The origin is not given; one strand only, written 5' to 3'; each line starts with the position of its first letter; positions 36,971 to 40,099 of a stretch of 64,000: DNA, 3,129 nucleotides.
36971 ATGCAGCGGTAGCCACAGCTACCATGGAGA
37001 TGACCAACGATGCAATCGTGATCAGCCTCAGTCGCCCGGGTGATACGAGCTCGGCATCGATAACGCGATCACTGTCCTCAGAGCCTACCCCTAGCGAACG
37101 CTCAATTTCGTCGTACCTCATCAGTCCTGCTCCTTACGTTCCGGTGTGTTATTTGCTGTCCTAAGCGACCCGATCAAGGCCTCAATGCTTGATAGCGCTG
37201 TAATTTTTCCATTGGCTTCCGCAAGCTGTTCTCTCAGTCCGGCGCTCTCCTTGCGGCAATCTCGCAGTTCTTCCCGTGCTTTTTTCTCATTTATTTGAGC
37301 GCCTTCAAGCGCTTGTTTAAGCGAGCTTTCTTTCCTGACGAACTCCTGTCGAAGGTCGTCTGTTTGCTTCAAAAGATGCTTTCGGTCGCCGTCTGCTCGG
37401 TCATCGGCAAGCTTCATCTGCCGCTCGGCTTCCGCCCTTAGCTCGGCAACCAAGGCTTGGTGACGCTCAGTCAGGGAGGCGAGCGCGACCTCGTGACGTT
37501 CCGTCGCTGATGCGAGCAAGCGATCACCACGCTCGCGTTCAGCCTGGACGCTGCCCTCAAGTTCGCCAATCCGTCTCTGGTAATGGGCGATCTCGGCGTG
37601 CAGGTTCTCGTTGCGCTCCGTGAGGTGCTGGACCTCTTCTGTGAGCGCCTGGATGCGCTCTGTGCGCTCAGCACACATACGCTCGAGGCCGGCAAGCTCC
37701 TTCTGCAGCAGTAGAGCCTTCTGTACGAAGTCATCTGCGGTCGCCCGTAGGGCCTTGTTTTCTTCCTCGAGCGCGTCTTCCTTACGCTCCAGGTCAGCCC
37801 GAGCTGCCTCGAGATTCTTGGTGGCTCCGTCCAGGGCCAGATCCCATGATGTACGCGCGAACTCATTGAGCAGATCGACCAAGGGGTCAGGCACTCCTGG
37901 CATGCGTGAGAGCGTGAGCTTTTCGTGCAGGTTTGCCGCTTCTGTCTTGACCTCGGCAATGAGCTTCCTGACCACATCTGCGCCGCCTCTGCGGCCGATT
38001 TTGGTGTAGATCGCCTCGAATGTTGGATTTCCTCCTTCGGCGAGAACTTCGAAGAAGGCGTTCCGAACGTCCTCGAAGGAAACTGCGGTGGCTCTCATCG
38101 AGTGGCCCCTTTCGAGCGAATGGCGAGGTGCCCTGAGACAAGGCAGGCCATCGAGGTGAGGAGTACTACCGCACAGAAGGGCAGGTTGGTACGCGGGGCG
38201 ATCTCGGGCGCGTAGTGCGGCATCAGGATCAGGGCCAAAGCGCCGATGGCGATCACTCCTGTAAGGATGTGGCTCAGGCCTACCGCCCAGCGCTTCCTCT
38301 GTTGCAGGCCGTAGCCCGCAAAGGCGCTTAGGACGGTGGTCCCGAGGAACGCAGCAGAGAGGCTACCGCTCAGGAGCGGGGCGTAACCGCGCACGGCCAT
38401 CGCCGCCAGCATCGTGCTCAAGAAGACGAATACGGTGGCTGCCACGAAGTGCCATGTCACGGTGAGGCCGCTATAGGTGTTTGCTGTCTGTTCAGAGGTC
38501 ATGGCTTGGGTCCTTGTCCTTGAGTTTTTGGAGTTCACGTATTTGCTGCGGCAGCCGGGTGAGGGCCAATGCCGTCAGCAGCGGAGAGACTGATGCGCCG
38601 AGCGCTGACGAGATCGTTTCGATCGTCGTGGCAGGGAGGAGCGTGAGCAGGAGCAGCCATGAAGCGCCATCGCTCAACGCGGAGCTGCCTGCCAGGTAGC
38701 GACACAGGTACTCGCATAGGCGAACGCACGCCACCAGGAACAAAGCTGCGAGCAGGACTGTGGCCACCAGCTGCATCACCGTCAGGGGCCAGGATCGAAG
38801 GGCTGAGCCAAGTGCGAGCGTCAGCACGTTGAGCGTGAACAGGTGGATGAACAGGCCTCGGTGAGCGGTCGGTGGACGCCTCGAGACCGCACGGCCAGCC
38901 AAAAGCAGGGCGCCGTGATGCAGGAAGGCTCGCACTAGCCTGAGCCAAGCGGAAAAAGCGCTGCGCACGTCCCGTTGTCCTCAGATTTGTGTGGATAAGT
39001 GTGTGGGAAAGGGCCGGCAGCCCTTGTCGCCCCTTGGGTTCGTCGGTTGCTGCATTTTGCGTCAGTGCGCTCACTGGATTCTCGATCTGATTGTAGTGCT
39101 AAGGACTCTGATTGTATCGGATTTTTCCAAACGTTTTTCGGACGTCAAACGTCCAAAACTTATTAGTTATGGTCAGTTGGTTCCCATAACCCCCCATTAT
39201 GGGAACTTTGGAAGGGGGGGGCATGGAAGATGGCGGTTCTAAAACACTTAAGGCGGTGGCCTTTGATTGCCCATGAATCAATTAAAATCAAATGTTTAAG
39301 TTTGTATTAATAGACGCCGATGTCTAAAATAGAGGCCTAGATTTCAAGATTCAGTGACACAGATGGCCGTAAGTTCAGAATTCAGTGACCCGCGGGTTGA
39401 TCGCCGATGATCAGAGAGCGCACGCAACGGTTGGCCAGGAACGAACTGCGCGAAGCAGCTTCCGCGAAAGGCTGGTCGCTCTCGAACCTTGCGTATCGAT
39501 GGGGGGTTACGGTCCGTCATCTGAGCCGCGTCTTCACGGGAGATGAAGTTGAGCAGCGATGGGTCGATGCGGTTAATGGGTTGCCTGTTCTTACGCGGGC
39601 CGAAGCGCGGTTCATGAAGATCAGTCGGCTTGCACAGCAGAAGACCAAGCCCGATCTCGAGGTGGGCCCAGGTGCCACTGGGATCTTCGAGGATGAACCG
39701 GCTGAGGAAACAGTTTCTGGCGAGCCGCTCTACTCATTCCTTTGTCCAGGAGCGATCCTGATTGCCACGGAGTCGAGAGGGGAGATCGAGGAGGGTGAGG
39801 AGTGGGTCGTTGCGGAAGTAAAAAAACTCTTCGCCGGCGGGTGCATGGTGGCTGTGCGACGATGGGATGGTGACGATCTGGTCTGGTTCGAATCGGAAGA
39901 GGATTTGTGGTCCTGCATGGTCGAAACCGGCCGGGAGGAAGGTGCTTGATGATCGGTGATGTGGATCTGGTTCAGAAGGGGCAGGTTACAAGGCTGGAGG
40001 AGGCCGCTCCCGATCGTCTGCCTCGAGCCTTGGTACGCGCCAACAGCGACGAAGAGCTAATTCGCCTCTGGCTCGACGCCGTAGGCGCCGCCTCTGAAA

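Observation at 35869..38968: Five-gene operon coupling a bactofilin to a KfrA-like coiled-coil DNA-binding protein and three membrane proteins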

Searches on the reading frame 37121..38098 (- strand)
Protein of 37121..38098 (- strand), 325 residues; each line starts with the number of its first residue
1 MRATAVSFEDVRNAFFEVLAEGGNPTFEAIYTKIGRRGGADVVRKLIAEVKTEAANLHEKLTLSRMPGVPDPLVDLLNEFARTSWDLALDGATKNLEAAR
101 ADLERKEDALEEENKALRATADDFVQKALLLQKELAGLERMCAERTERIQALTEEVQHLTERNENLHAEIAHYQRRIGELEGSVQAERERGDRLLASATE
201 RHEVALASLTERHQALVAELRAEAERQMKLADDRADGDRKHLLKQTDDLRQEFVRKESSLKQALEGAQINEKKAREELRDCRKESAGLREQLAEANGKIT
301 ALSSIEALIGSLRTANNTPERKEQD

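Call 3: search_protein_families(library=pfam, proteins=[window:37121-38098:-], max_evalue=0.1)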
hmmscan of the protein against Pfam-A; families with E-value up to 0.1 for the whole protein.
window:37121-38098:- (325 aa): 11 families
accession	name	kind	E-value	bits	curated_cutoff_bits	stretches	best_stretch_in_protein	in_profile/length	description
PF11740.13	KfrA_N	-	2.8e-19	70.3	26.1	1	8-123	2-108/113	Plasmid replication region DNA-binding N-term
PF23991.1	DUF7310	-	0.00016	22.6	40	1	131-186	1-55/83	Coiled-coil region of unknown function (DUF7310)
PF15035.11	Rootletin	-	0.00028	21.4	36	1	92-145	116-170/188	Ciliary rootlet component, centrosome cohesion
PF19220.6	Rod_CreS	-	0.00039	20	100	1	94-296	72-275/359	Crescentin, rod domain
PF04356.17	DUF489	-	0.0037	17.7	26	1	103-185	59-142/192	Protein of unknown function (DUF489)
PF13863.11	DUF4200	-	0.0061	17.3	29.7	1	93-182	12-101/119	Domain of unknown function (DUF4200)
PF10473.14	CENP-F_leu_zip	-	0.015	15.8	34.5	1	94-188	13-107/140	Leucine-rich repeats of kinetochore protein Cenp-F/LEK1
PF06156.18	YabA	-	0.017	16.1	30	1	132-185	7-53/103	Initiation control protein YabA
PF07889.17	DUF1664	-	0.056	13.9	34.6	1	95-182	38-122/124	Protein of unknown function (DUF1664)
PF00170.26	bZIP_1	-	0.069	13.7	27.6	1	146-181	25-60/64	bZIP transcription factor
PF16559.10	GIT_CC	-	0.07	13.3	28.7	0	156-181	32-57/66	GIT coiled-coil Rho guanine nucleotide exchange factor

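Call 4: search_protein_families(library=ncbifam, proteins=[window:37121-38098:-], max_evalue=0.1)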
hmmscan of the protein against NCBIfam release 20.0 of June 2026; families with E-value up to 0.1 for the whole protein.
window:37121-38098:- (325 aa): 11 families
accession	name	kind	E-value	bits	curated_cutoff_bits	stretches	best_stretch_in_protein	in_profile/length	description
TIGR02168.1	SMC_prok_B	equivalog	6.2e-06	24.2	567.35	1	93-303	695-902/1181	chromosome segregation protein SMC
TIGR02169.1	SMC_prok_A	equivalog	2.5e-05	22.2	729.4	1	90-300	255-900/1165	chromosome segregation protein SMC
TIGR04523.1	Mplasa_alph_rch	subfamily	0.0002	19.4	270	1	89-293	452-648/745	helix-rich protein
NF001246.0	PRK00218.1-2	equivalog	0.0015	18.3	181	1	103-186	65-149/207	high frequency lysogenization protein HflD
NF002572.0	PRK02224.1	equivalog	0.0017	16.7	1087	1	93-305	522-723/888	DNA double-strand break repair ATPase Rad50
TIGR04211.1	SH3_and_anchor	equivalog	0.0026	17.4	65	1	94-190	69-161/198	TIGR04211 family SH3 domain-containing protein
NF045487.1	ASRP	equivalog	0.0042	15.7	300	2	146-301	316-471/593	archaea-specific SMC-related protein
NF041035.1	Rad50_Halo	equivalog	0.0046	15.4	1000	1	93-314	518-729/883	DNA double-strand break repair ATPase Rad50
NF045622.1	Npun_F5560_fam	hypoth_equivalog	0.016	15.3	125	1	111-177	74-141/156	Npun_F5560 family protein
NF038218.1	IcmG_DotF_IVB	equivalog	0.038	13.7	200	0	99-172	118-184/266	type IVB secretion system protein IcmG/DotF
NF047408.1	SA0632_fam_LP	equivalog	0.06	13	70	0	95-128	26-59/68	SA0632 family lipoprotein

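Call 39: find_homologous_proteins(query=window:37121-38098:-, max_evalue=0.001)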
Query window:37121-38098:- (325 aa): 4 proteins with E <= 0.001 among 8000 candidates.
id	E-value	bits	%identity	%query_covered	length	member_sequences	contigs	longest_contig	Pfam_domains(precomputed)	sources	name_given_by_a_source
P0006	2.0e-183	627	94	100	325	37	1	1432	PF11740.14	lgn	-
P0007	3.9e-121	422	65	95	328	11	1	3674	PF11740.14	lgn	-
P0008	2.8e-106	373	62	93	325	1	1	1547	PF11740.14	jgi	-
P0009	2.1e-98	348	57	93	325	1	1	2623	PF11740.14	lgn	-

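Call 52: find_encoding_contigs(protein=P0008, flank=10000, max_places=3)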
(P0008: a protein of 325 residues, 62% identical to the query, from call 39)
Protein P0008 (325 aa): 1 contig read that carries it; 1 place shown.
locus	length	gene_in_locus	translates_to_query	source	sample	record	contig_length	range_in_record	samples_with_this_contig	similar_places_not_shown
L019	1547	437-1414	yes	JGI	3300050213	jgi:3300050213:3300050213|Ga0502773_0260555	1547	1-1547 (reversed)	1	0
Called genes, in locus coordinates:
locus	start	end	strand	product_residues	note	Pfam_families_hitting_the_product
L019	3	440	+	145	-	?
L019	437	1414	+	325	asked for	PF11740:KfrA_N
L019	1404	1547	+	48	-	?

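Call 53: search_dna_similar(query=window:37121-38098:-, collection=plasmids, mode=protein, max_rows=40, max_evalue=0.001)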
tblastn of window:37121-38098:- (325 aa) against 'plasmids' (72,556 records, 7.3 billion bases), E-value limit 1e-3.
Records with a match: 6; places in all: 6; records where one place covers at least 80% of the query: 2.
Best place of each record, by identity: >=99% 1; <60% 5.
By first word of the organism name: Aromatoleum 2; Marinobacter 2; Azonexus 1; Hydrocarboniclastica 1.
By predicted mobility (MOB-suite, as given by PLSDB): non-mobilizable 4; conjugative 1; mobilizable 1.
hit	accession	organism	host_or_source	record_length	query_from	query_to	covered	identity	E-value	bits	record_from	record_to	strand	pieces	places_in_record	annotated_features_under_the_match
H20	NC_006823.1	Aromatoleum aromaticum EbN1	-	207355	1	325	100%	100.0%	0e+0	615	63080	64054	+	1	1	DNA-binding protein | hypothetical protein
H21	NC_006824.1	Aromatoleum aromaticum EbN1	-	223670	1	309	95%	25.2%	5e-11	71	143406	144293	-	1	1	DNA-binding protein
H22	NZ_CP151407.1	Azonexus hydrophilus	metagenomic assembly,groundwater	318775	2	253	78%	27.2%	9e-8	61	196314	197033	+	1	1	DNA-binding protein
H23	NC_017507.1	Marinobacter adhaerens HP15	German Wadden Sea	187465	2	252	77%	23.3%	4e-4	50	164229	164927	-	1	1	DNA-binding protein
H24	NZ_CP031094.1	Hydrocarboniclastica marina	-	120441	1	214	66%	25.6%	3e-4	50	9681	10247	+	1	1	DNA-binding protein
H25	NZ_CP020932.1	Marinobacter salarius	Skeletonema marinoi strain RO5AC,Cell ...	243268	2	175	54%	29.2%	1e-5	54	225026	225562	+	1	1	DNA-binding protein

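Call 55: get_annotated_region(hit=H21, flank=5000)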
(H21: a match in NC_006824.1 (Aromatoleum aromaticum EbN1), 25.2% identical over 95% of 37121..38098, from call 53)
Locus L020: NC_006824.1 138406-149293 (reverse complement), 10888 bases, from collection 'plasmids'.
description: Aromatoleum aromaticum EbN1 plasmid 2, complete sequence
organism: Aromatoleum aromaticum EbN1 (NCBI taxid 76114)
taxonomy: Bacteria; Pseudomonadota; Betaproteobacteria; Rhodocyclales; Rhodocyclaceae; Aromatoleum; Aromatoleum aromaticum; Aromatoleum aromaticum EbN1
host: -; source: -; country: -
typing (MOB-suite, as given by PLSDB): conjugative; replicon rep_cluster_1841; relaxase MOBP; mating-pair formation MPF_T
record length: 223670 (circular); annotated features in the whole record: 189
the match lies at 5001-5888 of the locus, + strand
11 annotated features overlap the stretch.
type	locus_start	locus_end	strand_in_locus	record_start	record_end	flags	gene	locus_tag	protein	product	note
CDS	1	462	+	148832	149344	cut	-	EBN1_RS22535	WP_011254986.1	hypothetical protein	-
CDS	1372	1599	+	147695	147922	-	-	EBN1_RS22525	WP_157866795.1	hypothetical protein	-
CDS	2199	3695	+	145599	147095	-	istA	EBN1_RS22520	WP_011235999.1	IS21-like element ISAZo16 family transposase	GO:0006313 - DNA transposition [Evidence IEA]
CDS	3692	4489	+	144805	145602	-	istB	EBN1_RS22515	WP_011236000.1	IS21-like element ISAZo16 family helper ATPase IstB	-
CDS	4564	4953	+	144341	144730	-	-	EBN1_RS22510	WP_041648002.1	hypothetical protein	-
CDS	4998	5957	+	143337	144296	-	-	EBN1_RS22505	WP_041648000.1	DNA-binding protein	-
CDS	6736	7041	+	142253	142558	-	-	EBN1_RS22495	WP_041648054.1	transcriptional regulator KorA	-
CDS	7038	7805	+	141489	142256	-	-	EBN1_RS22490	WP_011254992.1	ParA family protein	-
CDS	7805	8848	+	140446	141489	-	-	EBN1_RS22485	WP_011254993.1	ParB/RepB/Spo0J family partition protein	GO:0007059 - chromosome segregation [Evidence IEA]; GO:0000910 - cytokinesis [Evidence IEA]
CDS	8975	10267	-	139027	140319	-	-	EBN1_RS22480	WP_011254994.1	Y-family DNA polymerase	-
CDS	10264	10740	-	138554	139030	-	umuD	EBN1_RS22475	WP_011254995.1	translesion error-prone DNA polymerase V autoproteolytic subunit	-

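Call 56: get_annotated_region(hit=H22, flank=5000)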
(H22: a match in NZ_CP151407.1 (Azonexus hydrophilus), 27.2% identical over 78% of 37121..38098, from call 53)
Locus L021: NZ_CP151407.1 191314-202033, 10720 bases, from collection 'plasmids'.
description: Azonexus hydrophilus strain NCP973 plasmid unnamed1, complete sequence
organism: Azonexus hydrophilus (NCBI taxid 418702)
taxonomy: Bacteria; Pseudomonadota; Betaproteobacteria; Rhodocyclales; Azonexaceae; Azonexus; Azonexus hydrophilus
host: -; source: metagenomic assembly,groundwater; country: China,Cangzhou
typing (MOB-suite, as given by PLSDB): non-mobilizable
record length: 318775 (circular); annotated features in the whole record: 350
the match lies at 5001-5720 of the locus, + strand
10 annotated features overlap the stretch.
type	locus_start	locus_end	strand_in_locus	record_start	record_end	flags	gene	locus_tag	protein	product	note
CDS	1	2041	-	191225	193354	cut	-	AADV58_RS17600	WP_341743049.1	SEC-C metal-binding domain-containing protein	-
CDS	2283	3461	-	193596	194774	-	-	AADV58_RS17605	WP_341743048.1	tyrosine-type recombinase/integrase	GO:0015074 - DNA integration [Evidence IEA]; GO:0006310 - DNA recombination [Evidence IEA]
CDS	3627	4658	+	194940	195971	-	-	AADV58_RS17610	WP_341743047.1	DNA-binding protein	-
CDS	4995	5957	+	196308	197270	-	-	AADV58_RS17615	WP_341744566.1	DNA-binding protein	-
CDS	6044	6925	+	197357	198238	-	-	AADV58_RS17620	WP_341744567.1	hypothetical protein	-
CDS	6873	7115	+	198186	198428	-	-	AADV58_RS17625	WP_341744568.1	hypothetical protein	-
CDS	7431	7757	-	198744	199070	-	-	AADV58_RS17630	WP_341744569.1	hypothetical protein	-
CDS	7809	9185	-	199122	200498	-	-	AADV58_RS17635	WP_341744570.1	retropepsin-like aspartic protease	GO:0006508 - proteolysis [Evidence IEA]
CDS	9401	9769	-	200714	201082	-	-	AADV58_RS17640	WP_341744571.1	hypothetical protein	-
CDS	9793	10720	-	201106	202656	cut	-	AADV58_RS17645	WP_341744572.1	bacteriohemerythrin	-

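Call 57: get_annotated_region(hit=H23, flank=5000)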
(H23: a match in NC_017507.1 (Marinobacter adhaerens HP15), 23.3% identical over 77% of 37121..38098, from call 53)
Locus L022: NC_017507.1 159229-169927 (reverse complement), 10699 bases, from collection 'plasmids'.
description: Marinobacter adhaerens HP15 plasmid pHP-187, complete sequence
organism: Marinobacter adhaerens HP15 (NCBI taxid 225937)
taxonomy: Bacteria; Pseudomonadota; Gammaproteobacteria; Pseudomonadales; Marinobacteraceae; Marinobacter; Marinobacter adhaerens; Marinobacter adhaerens HP15
host: -; source: German Wadden Sea; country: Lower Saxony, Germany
typing (MOB-suite, as given by PLSDB): non-mobilizable; replicon rep_cluster_487
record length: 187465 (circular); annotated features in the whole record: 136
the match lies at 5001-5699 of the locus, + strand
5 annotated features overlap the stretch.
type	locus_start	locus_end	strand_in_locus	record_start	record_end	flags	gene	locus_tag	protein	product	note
CDS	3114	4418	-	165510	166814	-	-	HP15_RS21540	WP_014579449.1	site-specific integrase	GO:0015074 - DNA integration [Evidence IEA]; GO:0006310 - DNA recombination [Evidence IEA]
CDS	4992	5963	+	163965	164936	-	-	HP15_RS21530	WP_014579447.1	DNA-binding protein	-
CDS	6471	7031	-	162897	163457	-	-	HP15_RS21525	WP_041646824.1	hypothetical protein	-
CDS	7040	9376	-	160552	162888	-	-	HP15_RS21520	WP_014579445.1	galactose oxidase-like domain-containing protein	-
CDS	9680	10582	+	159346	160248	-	-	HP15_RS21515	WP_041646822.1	alpha/beta hydrolase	-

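Call 61: find_related_loci(query=A3, collection=metagenome_contigs, flank=10000)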
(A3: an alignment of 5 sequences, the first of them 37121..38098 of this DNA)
Query A3 (325 aa) in metagenome_contigs; peptide patterns used: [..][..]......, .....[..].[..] (x = any residue, [..] = any of these).
324 stretches matched a pattern; 4 encode a relative of the query (tblastn E <= 1e-3); 4 distinct loci.
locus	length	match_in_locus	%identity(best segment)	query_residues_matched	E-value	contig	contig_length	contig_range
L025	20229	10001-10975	100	1-325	0e+0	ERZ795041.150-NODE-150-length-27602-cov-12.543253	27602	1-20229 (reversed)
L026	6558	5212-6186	92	1-325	0e+0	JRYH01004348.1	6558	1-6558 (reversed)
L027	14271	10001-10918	67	4-309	7e-136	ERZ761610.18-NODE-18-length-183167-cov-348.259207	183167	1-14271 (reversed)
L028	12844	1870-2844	91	1-325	0e+0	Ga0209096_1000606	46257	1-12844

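Call 66: search_protein_families(library=padloc, proteins=[window:37121-38098:-], max_evalue=0.01)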
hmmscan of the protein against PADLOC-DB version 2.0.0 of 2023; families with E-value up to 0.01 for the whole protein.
window:37121-38098:- (325 aa): 7 families
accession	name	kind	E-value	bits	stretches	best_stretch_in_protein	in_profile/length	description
PDLC03861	LmuB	-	0.00011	18.3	1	92-299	502-700/1213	-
PDLC00519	JetC1|JetC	-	0.0021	14.3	1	96-303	233-447/1097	DUF3584 domain; MukB-like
PDLC00553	JetC2|JetC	-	0.0033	13.3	1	86-293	802-1002/1361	DUF3584 domain; MukB-like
PDLC03865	LmuB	-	0.0046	13.2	1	90-301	536-765/1007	-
PDLC00006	DruC1|DruC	-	0.006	13.1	1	91-219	175-305/626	Unknown function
PDLC00582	JetC3|JetC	-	0.0067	12.2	0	102-301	268-463/1472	DUF3584 domain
PDLC03863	LmuB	-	0.0099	12.6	0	37-159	205-312/610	-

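Call 67: search_protein_families(library=phrogs, proteins=[window:37121-38098:-], max_evalue=0.01)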
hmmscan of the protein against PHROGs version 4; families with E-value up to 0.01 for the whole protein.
window:37121-38098:- (325 aa): 6 families
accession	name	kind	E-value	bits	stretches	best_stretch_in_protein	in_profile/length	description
phrog_1533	-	tail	3.1e-05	22.7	1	99-318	24-211/1688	tail length tape measure protein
phrog_2658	-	other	0.00018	22.8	1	108-173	55-120/126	hol-like chemotaxis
phrog_4704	-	tail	0.0039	16.9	1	92-301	18-181/625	tail length tape measure protein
phrog_12154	-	DNA, RNA and nucleotide metabolism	0.0044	18.3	0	132-175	50-93/98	DNA helicase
phrog_1047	-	tail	0.0053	15.8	1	83-322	5-254/1251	tail associated lysin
phrog_1535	-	tail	0.0067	15.6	0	153-302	64-193/1152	tail length tape measure protein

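Call 69: search_solved_structures(query=A3, max_evalue=0.1)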
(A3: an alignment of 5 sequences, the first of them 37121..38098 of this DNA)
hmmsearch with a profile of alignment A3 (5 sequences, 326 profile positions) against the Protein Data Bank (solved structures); distinct sequences matched with E-value up to 0.1: 11.
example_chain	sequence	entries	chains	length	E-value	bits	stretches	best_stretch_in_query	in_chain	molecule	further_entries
9tls_A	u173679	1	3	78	0.0024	20.2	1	94-159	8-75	Sc-apCC-2-KLHL20-3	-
7d2e_A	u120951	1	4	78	0.0031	19.9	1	258-316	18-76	Liprin-alpha-2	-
7ekn_B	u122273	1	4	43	0.0043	19.4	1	151-184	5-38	ipep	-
4zry_B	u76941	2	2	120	0.0092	18.3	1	146-221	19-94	Keratin, type II cytoskeletal 1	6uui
9ukm_I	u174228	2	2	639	0.02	17.2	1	101-176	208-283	Defense against restriction protein A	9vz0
7bv6_A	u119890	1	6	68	0.023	17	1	130-174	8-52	Vesicle-associated membrane protein 8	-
4wy4_A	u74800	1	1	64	0.028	16.7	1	130-174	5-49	Vesicle-associated membrane protein 8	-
1gl2_A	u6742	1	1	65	0.033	16.5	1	129-174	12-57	ENDOBREVIN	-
4lin_A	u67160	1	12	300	0.039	16.3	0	141-211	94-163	Tail needle protein gp26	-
5jw9_B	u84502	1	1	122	0.057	15.7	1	144-186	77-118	RNA polymerase II elongation factor ELL2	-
8qup_A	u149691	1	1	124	0.077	15.3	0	254-314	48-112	Bop1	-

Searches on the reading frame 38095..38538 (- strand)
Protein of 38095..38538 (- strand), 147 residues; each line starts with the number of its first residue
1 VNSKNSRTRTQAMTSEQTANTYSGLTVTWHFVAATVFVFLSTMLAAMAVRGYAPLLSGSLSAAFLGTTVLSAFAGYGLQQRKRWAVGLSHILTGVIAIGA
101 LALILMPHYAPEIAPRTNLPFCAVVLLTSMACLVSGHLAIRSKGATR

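Call 3: search_protein_families(library=pfam, proteins=[window:38095-38538:-], max_evalue=0.1)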
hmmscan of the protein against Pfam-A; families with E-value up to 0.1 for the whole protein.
window:38095-38538:- (147 aa): 0 families

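Call 4: search_protein_families(library=ncbifam, proteins=[window:38095-38538:-], max_evalue=0.1)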
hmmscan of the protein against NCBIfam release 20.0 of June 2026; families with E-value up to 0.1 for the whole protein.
window:38095-38538:- (147 aa): 1 family
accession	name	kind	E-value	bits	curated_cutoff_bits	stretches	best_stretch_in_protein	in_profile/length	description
TIGR03902.1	rhom_GG_sort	equivalog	0.055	13.4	84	0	43-109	36-104/154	rhombosortase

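Call 66: search_protein_families(library=padloc, proteins=[window:38095-38502:-], max_evalue=0.01)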
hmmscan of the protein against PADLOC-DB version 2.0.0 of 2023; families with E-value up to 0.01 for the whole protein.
window:38095-38502:- (135 aa): 0 families

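Call 67: search_protein_families(library=phrogs, proteins=[window:38095-38502:-], max_evalue=0.01)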
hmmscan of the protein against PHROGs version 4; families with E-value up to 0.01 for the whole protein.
window:38095-38502:- (135 aa): 0 families

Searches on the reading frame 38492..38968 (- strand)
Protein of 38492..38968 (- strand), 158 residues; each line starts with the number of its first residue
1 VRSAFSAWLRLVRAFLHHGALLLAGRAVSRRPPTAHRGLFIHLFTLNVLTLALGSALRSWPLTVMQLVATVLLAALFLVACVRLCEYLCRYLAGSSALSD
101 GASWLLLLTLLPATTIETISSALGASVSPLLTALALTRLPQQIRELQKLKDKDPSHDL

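Call 3: search_protein_families(library=pfam, proteins=[window:38492-38968:-], max_evalue=0.1)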
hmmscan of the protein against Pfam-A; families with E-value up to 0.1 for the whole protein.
window:38492-38968:- (158 aa): 0 families

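Call 4: search_protein_families(library=ncbifam, proteins=[window:38492-38968:-], max_evalue=0.1)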
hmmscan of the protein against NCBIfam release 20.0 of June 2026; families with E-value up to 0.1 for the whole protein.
window:38492-38968:- (158 aa): 1 family
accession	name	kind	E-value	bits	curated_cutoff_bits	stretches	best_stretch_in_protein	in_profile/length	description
NF053599.1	transp_MmpA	equivalog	0.0026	16.4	210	1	33-140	243-362/543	MmpA family trehalose lipid delivery protein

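Call 66: search_protein_families(library=padloc, proteins=[window:38492-38968:-], max_evalue=0.01)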
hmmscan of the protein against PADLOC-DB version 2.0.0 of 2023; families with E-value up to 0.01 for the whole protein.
window:38492-38968:- (158 aa): 0 families

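Call 67: search_protein_families(library=phrogs, proteins=[window:38492-38968:-], max_evalue=0.01)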
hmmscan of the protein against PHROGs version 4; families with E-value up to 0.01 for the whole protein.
window:38492-38968:- (158 aa): 0 families

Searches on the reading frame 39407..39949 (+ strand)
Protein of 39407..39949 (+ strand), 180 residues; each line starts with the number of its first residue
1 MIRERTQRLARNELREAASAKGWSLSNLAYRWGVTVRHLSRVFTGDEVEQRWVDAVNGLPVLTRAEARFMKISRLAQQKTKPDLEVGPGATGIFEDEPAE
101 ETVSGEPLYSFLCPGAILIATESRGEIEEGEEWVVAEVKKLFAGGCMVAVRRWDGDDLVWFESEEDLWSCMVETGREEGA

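Call 3: search_protein_families(library=pfam, proteins=[window:39407-39949:+], max_evalue=0.1)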
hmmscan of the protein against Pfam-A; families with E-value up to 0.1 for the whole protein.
window:39407-39949:+ (180 aa): 1 family
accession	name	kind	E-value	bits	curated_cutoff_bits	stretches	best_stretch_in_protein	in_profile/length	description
PF13560.12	HTH_31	-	0.019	15.7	27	1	13-48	5-40/64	Helix-turn-helix domain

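Call 4: search_protein_families(library=ncbifam, proteins=[window:39407-39949:+], max_evalue=0.1)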
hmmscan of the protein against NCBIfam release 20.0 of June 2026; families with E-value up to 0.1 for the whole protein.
window:39407-39949:+ (180 aa): 0 families

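Call 66: search_protein_families(library=padloc, proteins=[window:39407-39949:+], max_evalue=0.01)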
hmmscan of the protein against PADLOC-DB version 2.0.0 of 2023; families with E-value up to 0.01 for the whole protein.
window:39407-39949:+ (180 aa): 0 families

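Call 67: search_protein_families(library=phrogs, proteins=[window:39407-39949:+], max_evalue=0.01)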
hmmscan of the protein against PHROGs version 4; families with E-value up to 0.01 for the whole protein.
window:39407-39949:+ (180 aa): 2 families
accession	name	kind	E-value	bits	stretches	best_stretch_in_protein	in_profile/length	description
phrog_19205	-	unknown function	7.3e-05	23.6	0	28-77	78-129/178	-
phrog_4779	-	transcription regulation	0.00054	21.4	1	11-76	4-68/98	transcriptional regulator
